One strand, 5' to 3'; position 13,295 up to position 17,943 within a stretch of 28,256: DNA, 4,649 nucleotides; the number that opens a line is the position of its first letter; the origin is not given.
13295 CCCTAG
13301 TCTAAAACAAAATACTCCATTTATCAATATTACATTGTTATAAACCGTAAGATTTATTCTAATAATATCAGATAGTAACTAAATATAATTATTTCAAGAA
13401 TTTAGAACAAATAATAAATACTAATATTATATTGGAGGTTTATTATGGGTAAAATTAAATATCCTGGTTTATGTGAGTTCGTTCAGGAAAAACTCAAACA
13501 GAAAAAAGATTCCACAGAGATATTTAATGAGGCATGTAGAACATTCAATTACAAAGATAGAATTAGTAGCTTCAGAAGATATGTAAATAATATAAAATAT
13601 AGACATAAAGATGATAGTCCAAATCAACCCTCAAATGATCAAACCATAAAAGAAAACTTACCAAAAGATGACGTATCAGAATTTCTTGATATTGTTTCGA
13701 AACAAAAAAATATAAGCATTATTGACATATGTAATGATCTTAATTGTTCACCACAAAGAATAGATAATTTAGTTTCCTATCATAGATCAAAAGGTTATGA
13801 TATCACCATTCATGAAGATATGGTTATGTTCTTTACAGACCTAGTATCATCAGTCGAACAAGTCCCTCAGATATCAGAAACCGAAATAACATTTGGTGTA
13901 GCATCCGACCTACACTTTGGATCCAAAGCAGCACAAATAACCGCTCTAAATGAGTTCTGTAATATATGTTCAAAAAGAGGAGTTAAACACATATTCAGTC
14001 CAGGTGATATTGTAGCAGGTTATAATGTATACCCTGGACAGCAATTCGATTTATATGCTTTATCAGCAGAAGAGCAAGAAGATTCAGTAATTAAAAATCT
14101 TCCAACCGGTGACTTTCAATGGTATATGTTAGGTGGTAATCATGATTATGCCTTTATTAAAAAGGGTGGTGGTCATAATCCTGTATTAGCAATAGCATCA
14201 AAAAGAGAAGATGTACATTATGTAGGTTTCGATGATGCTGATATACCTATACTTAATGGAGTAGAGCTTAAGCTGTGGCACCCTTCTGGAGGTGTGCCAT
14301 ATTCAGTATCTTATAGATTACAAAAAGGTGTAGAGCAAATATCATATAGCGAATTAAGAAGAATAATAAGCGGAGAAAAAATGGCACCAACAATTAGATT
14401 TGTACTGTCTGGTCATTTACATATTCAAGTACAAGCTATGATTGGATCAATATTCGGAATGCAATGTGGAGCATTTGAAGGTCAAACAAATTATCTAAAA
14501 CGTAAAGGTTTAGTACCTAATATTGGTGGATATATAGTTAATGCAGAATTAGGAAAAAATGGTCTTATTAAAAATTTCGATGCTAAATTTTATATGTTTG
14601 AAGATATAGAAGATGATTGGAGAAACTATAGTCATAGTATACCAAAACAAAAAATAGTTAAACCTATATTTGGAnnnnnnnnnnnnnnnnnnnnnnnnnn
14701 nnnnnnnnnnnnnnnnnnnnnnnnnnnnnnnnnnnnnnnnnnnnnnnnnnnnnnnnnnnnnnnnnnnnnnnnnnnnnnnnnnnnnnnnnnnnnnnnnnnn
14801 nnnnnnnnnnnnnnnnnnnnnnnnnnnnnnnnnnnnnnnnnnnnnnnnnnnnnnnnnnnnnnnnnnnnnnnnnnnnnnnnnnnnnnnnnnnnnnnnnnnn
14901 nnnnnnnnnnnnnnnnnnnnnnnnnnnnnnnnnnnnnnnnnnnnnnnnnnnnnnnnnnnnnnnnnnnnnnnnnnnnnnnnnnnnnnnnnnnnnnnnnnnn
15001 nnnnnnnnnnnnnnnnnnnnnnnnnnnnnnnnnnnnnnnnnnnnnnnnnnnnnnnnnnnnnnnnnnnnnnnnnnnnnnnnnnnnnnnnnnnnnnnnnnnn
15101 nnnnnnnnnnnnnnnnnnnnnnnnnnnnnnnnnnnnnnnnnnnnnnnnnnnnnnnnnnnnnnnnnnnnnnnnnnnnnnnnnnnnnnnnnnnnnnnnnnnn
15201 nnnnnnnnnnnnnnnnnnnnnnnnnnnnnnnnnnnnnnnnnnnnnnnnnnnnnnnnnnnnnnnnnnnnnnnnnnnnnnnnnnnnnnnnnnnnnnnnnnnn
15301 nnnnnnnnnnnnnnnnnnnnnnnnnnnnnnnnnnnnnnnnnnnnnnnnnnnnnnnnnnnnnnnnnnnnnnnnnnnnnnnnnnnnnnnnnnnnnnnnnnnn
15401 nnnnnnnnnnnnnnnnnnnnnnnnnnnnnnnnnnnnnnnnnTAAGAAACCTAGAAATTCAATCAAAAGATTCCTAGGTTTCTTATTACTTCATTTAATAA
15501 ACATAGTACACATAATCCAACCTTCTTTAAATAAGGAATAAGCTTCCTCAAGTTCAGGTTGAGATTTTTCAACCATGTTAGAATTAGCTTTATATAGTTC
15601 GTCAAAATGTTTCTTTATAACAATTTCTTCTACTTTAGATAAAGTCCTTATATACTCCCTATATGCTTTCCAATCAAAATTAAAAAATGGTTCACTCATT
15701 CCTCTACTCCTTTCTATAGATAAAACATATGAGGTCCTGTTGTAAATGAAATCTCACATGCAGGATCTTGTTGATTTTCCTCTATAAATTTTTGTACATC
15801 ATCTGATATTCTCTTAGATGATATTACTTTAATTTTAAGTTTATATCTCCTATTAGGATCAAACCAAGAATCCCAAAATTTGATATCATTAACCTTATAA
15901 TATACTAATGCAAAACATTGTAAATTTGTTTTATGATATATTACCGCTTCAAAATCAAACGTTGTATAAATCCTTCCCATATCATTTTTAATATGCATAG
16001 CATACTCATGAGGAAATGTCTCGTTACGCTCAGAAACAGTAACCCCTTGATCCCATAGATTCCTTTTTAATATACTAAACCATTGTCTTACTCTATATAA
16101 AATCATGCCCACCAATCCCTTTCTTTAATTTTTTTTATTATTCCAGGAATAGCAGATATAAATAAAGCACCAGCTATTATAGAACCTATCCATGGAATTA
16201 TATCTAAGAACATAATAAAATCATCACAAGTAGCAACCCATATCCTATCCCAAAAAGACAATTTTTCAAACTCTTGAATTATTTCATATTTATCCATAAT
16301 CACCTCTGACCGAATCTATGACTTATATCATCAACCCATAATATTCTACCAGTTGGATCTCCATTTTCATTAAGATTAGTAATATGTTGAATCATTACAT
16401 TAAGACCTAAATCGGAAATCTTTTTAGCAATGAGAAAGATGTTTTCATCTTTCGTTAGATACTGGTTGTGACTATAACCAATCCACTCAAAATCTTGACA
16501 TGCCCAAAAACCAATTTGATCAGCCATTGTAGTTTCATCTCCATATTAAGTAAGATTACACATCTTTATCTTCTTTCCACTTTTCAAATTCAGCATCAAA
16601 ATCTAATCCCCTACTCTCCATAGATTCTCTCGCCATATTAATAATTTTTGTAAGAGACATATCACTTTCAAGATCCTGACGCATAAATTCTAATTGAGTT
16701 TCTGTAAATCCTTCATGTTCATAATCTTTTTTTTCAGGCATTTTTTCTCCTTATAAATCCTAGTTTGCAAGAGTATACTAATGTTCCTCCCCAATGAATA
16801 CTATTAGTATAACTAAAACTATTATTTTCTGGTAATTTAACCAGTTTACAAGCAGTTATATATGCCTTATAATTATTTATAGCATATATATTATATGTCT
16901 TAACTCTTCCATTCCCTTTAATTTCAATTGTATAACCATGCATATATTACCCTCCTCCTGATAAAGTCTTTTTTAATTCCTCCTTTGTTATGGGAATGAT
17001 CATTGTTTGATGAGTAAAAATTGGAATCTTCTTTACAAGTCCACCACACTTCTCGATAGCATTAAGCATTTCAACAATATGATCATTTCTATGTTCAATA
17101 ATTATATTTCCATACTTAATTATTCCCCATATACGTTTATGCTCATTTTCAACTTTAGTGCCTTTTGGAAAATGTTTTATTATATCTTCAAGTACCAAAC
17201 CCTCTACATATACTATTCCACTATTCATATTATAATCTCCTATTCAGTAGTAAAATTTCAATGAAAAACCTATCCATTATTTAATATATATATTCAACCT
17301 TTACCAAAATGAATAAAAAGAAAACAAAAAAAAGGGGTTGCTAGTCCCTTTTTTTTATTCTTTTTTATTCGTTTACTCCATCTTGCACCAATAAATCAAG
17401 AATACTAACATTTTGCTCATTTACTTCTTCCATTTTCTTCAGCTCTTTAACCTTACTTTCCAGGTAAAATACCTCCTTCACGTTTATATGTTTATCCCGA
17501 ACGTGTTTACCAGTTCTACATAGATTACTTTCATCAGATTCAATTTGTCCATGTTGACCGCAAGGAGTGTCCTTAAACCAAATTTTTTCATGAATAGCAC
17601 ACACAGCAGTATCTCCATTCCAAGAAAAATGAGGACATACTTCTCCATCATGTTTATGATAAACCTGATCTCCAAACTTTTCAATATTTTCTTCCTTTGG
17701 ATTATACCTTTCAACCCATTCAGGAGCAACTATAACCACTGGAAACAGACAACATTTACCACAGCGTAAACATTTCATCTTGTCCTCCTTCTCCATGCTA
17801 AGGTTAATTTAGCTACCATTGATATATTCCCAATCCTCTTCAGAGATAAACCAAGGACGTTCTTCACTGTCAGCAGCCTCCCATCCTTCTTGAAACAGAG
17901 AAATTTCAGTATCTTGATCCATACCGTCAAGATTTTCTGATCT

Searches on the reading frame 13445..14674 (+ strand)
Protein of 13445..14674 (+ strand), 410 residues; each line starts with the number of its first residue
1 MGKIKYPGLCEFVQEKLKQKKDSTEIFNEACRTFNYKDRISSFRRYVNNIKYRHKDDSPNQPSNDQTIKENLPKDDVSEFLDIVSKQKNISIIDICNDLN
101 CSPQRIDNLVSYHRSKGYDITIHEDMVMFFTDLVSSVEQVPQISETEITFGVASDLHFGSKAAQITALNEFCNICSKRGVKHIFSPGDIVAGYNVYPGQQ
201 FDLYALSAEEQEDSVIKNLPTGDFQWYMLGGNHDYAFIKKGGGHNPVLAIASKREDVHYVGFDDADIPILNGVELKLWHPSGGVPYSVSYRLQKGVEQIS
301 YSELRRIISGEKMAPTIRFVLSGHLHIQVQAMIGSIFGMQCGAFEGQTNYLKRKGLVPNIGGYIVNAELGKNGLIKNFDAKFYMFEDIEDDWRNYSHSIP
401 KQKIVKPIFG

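Call 11: search_protein_families(library=pfam, proteins=[window:13445-14674:+], max_evalue=0.01)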
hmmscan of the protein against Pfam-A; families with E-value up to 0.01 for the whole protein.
window:13445-14674:+ (410 aa): 2 families
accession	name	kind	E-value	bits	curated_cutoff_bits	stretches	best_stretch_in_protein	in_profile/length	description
PF00149.33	Metallophos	-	2.8e-06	28.3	21.5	1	149-327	2-190/191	Calcineurin-like phosphoesterase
PF12850.12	Metallophos_2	-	0.0049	17.3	27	0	150-347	3-138/154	Calcineurin-like phosphoesterase superfamily domain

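Call 13: search_protein_families(library=ncbifam, proteins=[window:13445-14674:+], max_evalue=0.05)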
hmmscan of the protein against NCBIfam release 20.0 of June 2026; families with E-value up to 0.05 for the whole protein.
window:13445-14674:+ (410 aa): 6 families
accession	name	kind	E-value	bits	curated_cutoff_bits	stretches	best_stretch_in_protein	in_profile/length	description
NF003118.0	PRK04036.1-3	equivalog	2.4e-12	46.6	445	1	138-235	216-320/481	DNA-directed DNA polymerase II small subunit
NF003116.0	PRK04036.1-1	equivalog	3e-06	26.1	425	1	117-235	246-367/530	DNA-directed DNA polymerase II small subunit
NF003119.0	PRK04036.1-4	equivalog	2.1e-05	23.2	823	1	175-218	361-402/590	DNA-directed DNA polymerase II small subunit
NF003120.0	PRK04036.1-5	equivalog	2.8e-05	22.8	671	1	143-234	279-385/547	DNA-directed DNA polymerase II small subunit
NF047913.1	TransRegIdnR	equivalog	0.043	13.1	500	0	82-144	30-92/331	DNA-binding transcriptional regulator IdnR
NF003117.0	PRK04036.1-2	equivalog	0.044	12.1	993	0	180-236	425-483/650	DNA-directed DNA polymerase II small subunit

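Call 67: search_protein_families(library=phrogs, proteins=[window:13445-14674:+], max_evalue=0.001)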
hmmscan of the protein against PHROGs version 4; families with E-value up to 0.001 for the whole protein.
window:13445-14674:+ (410 aa): 2 families
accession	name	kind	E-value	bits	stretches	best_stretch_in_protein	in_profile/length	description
phrog_7339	-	DNA, RNA and nucleotide metabolism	1.9e-07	31.7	1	152-328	34-201/263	DNA repair exonuclease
phrog_284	-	DNA, RNA and nucleotide metabolism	5e-05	23.4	0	316-357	328-370/398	exonuclease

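Call 74: search_dna_similar(query=window:13445-14674:+, collection=phages, mode=protein, max_rows=12)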
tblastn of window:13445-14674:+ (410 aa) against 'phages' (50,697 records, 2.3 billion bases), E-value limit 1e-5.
Records with a match: 1; places in all: 1; records where one place covers at least 80% of the query: 1.
Best place of each record, by identity: <60% 1.
By first word of the organism name: Halorubrum 1.
By host as written in the record: Halorubrum sp. BL36 1.
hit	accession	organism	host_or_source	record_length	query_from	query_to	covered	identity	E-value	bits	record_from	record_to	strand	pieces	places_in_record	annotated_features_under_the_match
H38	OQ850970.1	Halorubrum tailed virus BLv36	Halorubrum sp. BL36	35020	37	391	87%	28.6%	2e-28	123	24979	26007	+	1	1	hypothetical protein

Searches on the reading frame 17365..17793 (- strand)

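Call 11: search_protein_families(library=pfam, proteins=[window:17365-17793:-], max_evalue=0.01)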
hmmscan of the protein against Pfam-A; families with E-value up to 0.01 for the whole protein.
window:17365-17793:- (142 aa): 1 family
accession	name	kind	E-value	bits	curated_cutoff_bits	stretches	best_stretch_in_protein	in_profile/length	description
PF03692.20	CxxCxxCC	-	9.9e-06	26.6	23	1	7-70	1-61/85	Putative zinc- or iron-chelating domain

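Call 67: search_protein_families(library=phrogs, proteins=[window:17365-17793:-], max_evalue=0.001)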
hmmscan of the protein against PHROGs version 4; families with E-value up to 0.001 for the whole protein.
window:17365-17793:- (142 aa): 0 families
